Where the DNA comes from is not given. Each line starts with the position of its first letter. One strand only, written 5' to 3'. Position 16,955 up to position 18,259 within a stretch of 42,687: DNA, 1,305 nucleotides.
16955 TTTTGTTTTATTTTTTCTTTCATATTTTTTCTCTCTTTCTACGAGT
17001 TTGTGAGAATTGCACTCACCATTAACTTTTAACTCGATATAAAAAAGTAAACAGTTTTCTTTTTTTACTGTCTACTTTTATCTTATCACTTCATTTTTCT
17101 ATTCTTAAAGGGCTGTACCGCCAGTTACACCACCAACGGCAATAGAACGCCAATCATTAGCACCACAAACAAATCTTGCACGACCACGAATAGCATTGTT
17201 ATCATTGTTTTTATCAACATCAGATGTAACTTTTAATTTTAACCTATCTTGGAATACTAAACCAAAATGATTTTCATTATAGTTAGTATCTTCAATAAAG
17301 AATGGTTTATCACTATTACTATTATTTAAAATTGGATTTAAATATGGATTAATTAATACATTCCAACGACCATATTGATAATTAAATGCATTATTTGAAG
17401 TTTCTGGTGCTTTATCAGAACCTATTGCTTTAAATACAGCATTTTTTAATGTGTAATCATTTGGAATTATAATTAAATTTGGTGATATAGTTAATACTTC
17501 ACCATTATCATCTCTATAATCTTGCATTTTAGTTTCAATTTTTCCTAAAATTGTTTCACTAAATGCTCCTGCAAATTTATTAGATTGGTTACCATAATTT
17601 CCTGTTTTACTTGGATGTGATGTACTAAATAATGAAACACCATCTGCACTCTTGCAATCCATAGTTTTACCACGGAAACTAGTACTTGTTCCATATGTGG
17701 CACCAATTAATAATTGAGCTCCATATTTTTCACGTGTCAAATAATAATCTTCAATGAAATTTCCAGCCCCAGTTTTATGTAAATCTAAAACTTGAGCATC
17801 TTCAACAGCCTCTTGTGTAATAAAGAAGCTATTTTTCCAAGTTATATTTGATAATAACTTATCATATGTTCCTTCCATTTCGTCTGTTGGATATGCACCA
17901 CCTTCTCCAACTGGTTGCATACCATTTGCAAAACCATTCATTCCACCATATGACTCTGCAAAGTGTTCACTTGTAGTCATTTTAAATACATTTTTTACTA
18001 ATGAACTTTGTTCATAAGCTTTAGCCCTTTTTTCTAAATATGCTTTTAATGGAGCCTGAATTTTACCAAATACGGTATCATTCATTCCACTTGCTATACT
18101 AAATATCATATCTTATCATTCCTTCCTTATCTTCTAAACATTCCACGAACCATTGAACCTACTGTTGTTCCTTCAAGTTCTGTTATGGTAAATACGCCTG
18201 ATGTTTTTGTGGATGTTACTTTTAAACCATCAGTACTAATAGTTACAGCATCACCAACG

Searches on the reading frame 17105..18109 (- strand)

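Call 31: search_protein_families(library=pfam, proteins=[window:17105-18109:-], max_evalue=0.001)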
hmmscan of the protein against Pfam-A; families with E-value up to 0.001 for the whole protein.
window:17105-18109:- (334 aa): 2 families
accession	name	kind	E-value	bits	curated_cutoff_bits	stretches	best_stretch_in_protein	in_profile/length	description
PF25209.1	Phage_capsid_4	-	1.6e-07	32.3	27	1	45-323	26-259/262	Phage capsid protein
PF10124.15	Mu-like_gpT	-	1.7e-06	28.1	20.1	0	188-257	225-289/289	Mu-like prophage major head subunit gpT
